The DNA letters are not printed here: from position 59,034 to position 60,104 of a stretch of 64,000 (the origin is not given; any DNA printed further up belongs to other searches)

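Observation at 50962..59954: Contiguous metal-handling island: FmdE, Tup/Mod ABC importer, Sec-FdhAB and two tandem DUF364 putative chelation proteins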

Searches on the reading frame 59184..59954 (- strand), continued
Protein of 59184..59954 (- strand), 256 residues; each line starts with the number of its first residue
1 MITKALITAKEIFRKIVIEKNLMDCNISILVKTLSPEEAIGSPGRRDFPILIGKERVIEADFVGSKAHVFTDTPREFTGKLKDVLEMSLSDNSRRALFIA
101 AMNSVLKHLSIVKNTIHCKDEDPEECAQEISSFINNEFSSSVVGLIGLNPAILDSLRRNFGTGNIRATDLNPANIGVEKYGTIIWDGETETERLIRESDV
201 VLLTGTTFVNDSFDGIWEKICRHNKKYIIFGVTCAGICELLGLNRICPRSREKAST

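Call 48: search_protein_representatives(alignment_id=A1)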
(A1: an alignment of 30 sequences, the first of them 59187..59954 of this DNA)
Query: 30 sequences, 252 profile positions. Proteins with E-value up to 0.001 (for the whole library): 732; up to 1e-10: 434; up to 1e-30: 206. The best 150 are listed.
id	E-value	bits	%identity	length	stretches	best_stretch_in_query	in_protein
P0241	1.8e-106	371.2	-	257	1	4-251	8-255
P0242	6.8e-96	336.5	-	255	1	4-251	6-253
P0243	1.7e-86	305.8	-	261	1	5-252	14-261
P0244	7.4e-86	303.6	-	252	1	4-250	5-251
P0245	8.0e-86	303.5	-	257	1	5-252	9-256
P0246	4.1e-84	297.9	-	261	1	4-250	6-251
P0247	8.7e-82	290.3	-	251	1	5-250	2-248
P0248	1.5e-80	286.3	-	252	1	4-252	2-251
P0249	1.3e-78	279.9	-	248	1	6-249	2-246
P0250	4.8e-78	278.1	-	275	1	3-251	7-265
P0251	8.1e-77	274.0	-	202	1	52-251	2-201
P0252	1.7e-76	273.0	-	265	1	4-251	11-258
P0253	3.9e-76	271.8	-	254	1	5-252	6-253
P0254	6.9e-76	271.0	-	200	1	4-189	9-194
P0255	3.3e-75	268.8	-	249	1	6-248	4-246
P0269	1.7e-69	250.1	-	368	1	10-250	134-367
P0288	1.4e-62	227.4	-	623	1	6-248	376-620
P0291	6.6e-62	225.2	-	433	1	4-249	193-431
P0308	2.2e-56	207.1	-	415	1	4-249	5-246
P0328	4.5e-52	193.0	-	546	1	9-251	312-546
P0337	1.2e-50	188.3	-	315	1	4-250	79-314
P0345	4.3e-49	183.2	-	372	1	4-249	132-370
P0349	1.1e-47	178.6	-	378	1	4-250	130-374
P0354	8.8e-47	175.6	-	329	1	8-249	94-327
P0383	1.8e-40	155.0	-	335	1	52-251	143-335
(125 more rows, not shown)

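Call 49: search_protein_families(library=pfam, proteins=[P0269, P0288, P0291, P0328, P0308, P0345, P0349, P0354, P0383, P0337], max_evalue=0.001)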
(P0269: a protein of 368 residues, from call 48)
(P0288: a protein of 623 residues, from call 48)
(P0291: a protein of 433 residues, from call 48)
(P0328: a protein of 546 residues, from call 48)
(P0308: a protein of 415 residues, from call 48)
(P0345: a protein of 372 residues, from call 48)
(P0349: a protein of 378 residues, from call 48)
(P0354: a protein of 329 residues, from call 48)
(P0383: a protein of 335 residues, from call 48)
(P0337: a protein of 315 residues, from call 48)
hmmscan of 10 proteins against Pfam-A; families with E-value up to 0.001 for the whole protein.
P0269 (368 aa): 1 family
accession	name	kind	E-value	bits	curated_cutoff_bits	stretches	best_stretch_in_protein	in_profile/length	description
PF04016.18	DUF364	-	4.4e-12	46.3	23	1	265-342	12-86/147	Putative heavy-metal chelation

P0288 (623 aa): 3 families
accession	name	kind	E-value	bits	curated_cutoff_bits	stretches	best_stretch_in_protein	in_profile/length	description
PF00005.33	ABC_tran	-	7.4e-29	101.5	25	1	17-156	3-136/137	ABC transporter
PF13304.12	AAA_21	-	3.3e-10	41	27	1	26-112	1-87/304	AAA domain, putative AbiEii toxin, Type IV TA system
PF04016.18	DUF364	-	5e-05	23.4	23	1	512-596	11-89/147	Putative heavy-metal chelation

P0291 (433 aa): 2 families
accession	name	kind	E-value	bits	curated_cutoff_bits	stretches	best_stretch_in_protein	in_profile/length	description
PF02663.19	FmdE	-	5.5e-37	127.2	22.9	1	12-147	1-132/133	FmdE, Molybdenum formylmethanofuran dehydrogenase operon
PF04016.18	DUF364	-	2.2e-07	31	23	1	328-407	10-86/147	Putative heavy-metal chelation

P0328 (546 aa): 2 families
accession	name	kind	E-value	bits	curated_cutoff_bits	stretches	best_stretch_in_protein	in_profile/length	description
PF01063.24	Aminotran_4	-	3.7e-61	207.3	28.5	1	44-267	1-223/223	Amino-transferase class IV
PF04016.18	DUF364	-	6.2e-08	32.8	23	1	442-528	10-97/147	Putative heavy-metal chelation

P0308 (415 aa): 6 families
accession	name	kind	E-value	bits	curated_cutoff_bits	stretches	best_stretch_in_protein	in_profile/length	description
PF00583.31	Acetyltransf_1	-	9.8e-15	55.3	20.7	1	270-393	5-114/116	Acetyltransferase (GNAT) family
PF13673.13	Acetyltransf_10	-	1.2e-06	28.9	23.6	1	337-400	50-112/128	Acetyltransferase (GNAT) domain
PF13508.13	Acetyltransf_7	-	4.7e-06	27.3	27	1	327-395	28-82/84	Acetyltransferase (GNAT) domain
PF04016.18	DUF364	-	1.5e-05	25.1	23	1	139-209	7-74/147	Putative heavy-metal chelation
PF21926.2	FeeM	-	0.00012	22.4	27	1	326-400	68-141/158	N-acyl amino acid synthase FeeM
PF08445.16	FR47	-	0.00059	20.2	22.1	0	337-396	20-78/86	FR47-like protein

P0345 (372 aa): 2 families
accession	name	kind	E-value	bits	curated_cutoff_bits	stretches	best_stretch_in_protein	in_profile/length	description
PF01592.21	NifU_N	-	2.6e-32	112.1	22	1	3-123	2-125/127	NifU-like N terminal domain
PF04016.18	DUF364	-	2.1e-09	37.6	23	1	268-347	10-87/147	Putative heavy-metal chelation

P0349 (378 aa): 2 families
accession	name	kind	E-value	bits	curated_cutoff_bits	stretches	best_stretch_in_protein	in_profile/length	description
PF01592.21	NifU_N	-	3.9e-33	114.7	22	1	1-118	1-121/127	NifU-like N terminal domain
PF04016.18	DUF364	-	1e-09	38.6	23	1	273-357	12-97/147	Putative heavy-metal chelation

P0354 (329 aa): 2 families
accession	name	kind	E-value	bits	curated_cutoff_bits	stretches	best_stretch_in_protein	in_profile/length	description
PF01337.24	Barstar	-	2e-13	50.6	23.4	1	1-75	1-80/96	Barstar (barnase inhibitor)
PF04016.18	DUF364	-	1.4e-07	31.7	23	1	217-309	3-95/147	Putative heavy-metal chelation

P0383 (335 aa): 3 families
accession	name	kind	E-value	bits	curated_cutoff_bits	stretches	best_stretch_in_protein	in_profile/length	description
PF00294.29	PfkB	-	3.3e-13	50.1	25.8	1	14-118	3-105/302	pfkB family carbohydrate kinase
PF04016.18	DUF364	-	3.1e-08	33.8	23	1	234-309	13-86/147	Putative heavy-metal chelation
PF00027.35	cNMP_binding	-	4.6e-08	33.4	27.5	1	112-152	5-45/89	Cyclic nucleotide-binding domain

P0337 (315 aa): 1 family
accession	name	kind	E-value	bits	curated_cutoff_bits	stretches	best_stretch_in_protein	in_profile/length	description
PF04016.18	DUF364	-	4e-10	39.9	23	1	209-289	8-86/147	Putative heavy-metal chelation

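Call 50: list_cluster_members(proteins=[P0291, P0345, P0349, P0288])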
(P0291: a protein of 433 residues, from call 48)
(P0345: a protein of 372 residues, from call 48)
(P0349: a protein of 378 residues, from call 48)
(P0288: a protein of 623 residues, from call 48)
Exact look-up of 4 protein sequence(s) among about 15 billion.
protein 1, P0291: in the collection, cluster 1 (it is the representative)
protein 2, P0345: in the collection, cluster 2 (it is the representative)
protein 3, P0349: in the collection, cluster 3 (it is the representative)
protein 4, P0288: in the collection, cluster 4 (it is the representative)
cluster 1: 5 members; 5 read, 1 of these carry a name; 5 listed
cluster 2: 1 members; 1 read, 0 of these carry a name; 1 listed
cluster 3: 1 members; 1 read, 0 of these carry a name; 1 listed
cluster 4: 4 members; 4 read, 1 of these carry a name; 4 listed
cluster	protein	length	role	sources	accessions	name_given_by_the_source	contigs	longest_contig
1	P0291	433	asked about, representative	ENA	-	-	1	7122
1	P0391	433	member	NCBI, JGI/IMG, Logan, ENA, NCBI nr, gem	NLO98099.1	MAG: hypothetical protein GX091_08535 [Peptococcaceae bacterium] | hypothetical protein [Peptococcaceae bacterium]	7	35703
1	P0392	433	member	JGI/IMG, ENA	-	-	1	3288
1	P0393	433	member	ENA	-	-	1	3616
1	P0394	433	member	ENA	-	-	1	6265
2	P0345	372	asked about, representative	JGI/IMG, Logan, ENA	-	-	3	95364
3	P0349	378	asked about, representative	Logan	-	-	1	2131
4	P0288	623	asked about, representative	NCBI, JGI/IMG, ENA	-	molybdate transport system ATP-binding protein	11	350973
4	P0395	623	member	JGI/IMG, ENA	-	-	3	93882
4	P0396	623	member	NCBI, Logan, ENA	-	-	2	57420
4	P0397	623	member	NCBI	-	-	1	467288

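Call 51: find_encoding_contigs(protein=P0288, flank=8000, max_places=2)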
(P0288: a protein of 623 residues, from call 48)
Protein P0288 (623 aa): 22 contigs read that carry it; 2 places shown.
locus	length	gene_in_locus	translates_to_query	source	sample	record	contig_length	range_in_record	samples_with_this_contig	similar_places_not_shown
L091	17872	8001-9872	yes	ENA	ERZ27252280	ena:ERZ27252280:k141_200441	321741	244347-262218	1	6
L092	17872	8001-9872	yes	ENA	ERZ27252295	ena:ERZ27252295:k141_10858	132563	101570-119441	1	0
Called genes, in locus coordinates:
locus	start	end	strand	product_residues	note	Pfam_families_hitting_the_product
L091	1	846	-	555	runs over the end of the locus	PF01268:FTHFS, PF01656:CbiA (faint)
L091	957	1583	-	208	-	PF04961:FTCD_C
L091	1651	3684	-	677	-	PF17391:Urocanase_N, PF01175:Urocanase, PF17392:Urocanase_C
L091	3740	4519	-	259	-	PF09339:HTH_IclR, PF25213:HVO_A0261_N, PF01978:TrmB (weak), PF12802:MarR_2, PF01614:IclR_C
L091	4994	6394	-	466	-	PF06863:DUF1254, PF06742:DUF1214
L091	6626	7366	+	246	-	PF13531:SBP_bac_11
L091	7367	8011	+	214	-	PF00528:BPD_transp_1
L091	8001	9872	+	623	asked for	PF00005:ABC_tran, PF13304:AAA_21 (faint)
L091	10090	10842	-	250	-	-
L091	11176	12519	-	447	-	PF03577:Peptidase_C69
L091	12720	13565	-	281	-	PF08543:Phos_pyr_kin, PF00294:PfkB (weak)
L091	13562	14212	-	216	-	PF02581:TMP-TENI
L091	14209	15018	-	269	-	PF02110:HK, PF01256:Carb_kinase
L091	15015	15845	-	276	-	-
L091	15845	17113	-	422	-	PF01964:ThiC_Rad_SAM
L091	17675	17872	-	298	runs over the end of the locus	PF02567:PhzC-PhzF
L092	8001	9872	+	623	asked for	PF00005:ABC_tran, PF13304:AAA_21 (faint)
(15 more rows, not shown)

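Call 52: find_encoding_contigs(protein=P0391, flank=8000, max_places=2)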
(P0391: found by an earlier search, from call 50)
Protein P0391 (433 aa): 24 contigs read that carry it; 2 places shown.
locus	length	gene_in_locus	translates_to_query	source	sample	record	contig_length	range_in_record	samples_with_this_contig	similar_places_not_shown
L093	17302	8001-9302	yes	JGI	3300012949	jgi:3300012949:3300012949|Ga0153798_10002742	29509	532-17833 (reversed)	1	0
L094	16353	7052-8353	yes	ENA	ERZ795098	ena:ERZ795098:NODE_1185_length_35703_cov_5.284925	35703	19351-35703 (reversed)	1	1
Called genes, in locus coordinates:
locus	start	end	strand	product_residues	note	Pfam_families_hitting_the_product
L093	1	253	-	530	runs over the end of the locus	PF00070:Pyr_redox (faint), PF00890:FAD_binding_2, PF01266:DAO, PF07992:Pyr_redox_2 (weak), PF13450:NAD_binding_8 (faint)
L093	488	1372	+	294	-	PF00781:DAGK_cat, PF19279:YegS_C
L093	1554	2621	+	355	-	PF04371:PAD_porph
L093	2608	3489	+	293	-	PF00795:CN_hydrolase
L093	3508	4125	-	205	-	PF13531:SBP_bac_11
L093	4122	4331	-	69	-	-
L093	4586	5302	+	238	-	PF00005:ABC_tran, PF13304:AAA_21 (faint)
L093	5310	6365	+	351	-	PF13379:NMT1_2, PF09084:NMT1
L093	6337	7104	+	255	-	PF00528:BPD_transp_1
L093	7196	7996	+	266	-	PF01980:TrmO_N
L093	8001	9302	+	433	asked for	PF02663:FmdE, PF04016:DUF364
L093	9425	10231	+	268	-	PF06182:ABC2_membrane_6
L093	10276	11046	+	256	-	PF06182:ABC2_membrane_6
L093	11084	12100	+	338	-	PF00005:ABC_tran, PF13304:AAA_21, PF13732:DrrA1-3_C (weak)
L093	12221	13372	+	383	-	PF01208:URO-D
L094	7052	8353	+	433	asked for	PF02663:FmdE, PF04016:DUF364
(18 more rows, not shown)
